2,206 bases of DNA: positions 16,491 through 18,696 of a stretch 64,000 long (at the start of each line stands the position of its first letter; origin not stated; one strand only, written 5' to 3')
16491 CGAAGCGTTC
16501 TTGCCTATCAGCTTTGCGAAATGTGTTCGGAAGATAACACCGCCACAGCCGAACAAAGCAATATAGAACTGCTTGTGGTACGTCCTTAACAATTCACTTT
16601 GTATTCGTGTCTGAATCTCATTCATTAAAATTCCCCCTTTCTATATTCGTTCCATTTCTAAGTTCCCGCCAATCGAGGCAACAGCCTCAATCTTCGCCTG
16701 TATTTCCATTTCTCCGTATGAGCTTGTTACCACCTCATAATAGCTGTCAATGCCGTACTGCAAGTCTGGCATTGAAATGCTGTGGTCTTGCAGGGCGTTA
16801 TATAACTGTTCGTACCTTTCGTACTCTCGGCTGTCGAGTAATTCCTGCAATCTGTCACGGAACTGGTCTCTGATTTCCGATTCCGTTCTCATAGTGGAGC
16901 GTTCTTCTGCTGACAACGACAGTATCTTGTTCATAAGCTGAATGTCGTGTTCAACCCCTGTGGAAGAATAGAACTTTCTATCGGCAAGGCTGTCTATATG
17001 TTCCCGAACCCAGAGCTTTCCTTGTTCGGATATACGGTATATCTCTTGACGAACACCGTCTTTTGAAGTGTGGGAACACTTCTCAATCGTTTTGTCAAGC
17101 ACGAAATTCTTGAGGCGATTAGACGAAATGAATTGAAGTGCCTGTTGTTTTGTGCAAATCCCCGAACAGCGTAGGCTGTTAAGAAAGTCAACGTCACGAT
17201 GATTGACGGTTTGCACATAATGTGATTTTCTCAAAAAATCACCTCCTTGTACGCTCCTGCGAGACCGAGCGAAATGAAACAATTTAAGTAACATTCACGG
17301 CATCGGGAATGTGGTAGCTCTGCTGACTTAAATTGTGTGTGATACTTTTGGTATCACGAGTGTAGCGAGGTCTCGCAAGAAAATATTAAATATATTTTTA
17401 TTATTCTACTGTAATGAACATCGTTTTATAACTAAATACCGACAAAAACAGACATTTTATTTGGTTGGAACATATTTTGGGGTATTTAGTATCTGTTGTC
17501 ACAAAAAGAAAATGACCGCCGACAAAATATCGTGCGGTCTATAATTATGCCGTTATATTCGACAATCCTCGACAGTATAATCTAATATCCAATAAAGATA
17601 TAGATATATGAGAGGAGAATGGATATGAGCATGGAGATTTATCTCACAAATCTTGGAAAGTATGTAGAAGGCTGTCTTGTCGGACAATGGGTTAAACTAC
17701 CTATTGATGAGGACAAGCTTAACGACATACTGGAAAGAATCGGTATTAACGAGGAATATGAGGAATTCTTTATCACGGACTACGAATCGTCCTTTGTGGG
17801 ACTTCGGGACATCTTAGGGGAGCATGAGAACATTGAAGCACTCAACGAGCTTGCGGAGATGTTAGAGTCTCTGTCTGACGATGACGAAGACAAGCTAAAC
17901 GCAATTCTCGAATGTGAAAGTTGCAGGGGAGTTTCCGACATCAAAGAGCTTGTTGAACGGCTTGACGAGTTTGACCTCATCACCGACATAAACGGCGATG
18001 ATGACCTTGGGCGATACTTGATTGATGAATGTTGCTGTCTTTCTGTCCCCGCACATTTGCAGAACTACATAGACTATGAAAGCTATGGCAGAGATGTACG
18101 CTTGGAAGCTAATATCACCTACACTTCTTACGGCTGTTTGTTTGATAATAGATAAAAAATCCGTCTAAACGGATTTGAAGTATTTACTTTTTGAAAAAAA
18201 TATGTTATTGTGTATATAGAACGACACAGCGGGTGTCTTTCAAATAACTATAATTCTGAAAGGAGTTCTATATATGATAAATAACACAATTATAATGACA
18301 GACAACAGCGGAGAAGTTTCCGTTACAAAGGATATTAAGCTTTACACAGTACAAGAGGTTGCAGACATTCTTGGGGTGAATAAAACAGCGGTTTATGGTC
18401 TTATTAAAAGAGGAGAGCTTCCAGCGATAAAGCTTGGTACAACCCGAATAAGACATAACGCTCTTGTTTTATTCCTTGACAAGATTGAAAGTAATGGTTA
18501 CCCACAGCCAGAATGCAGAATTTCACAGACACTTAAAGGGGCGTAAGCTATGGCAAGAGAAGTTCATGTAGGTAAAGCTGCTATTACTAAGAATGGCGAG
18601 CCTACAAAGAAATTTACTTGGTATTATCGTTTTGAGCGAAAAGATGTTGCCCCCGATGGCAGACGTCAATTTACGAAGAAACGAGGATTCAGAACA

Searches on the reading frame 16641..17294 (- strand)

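Call 3: search_protein_families(library=pfam, proteins=[window:16641-17294:-], max_evalue=1)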
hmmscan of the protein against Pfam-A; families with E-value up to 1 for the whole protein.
window:16641-17294:- (217 aa): 1 family
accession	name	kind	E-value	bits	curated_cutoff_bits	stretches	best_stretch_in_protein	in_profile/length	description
PF25399.1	DeaD_dimer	-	0.2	12.1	23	1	143-177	12-47/67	RNA helicase DeaD dimerization domain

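Call 88: search_protein_families(library=padloc, proteins=[window:16641-17294:-], max_evalue=0.01)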
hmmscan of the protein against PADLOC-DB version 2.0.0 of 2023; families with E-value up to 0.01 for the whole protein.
window:16641-17294:- (217 aa): 0 families

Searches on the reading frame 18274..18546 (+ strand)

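Call 3: search_protein_families(library=pfam, proteins=[window:18274-18546:+], max_evalue=1)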
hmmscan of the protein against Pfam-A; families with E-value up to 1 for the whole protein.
window:18274-18546:+ (90 aa): 11 families
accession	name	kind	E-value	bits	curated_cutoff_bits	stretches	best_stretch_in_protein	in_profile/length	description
PF12728.13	HTH_17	-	1.2e-13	51.6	27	1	23-69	1-48/51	Helix-turn-helix domain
PF21531.3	Rv2175c_wHTH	-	2.9e-05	24.4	27.1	1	18-53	10-45/57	DNA-binding protein Rv2175c, wHTH domain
PF13384.12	HTH_23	-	0.0014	18.8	24.6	1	24-46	18-40/50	Homeodomain-like domain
PF10743.14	Phage_Cox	-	0.014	15.7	27.5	1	18-54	6-42/87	Regulatory phage protein cox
PF08281.18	Sigma70_r4_2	-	0.029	14.4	25.7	1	24-47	27-50/54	Sigma-70, region 4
PF04297.20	UPF0122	-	0.048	14.3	22.7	1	24-48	34-58/101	Putative helix-turn-helix protein, YlxM / p13 like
PF00376.29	MerR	-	0.078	13.3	28.2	1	25-53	1-29/38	MerR family regulatory protein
PF13542.12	HTH_Tnp_ISL3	-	0.091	12.7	27.4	1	25-46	28-49/51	Helix-turn-helix domain of transposase family ISL3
PF06763.17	Minor_tail_Z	-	0.13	12.5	23.9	1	9-61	36-90/190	Prophage minor tail protein Z (GPZ)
PF05930.18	Phage_AlpA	-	0.21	11.9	21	1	26-56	6-37/51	Prophage CP4-57 regulatory protein (AlpA)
PF13551.12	HTH_29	-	0.25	11.9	28.1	1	25-46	14-35/64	Winged helix-turn helix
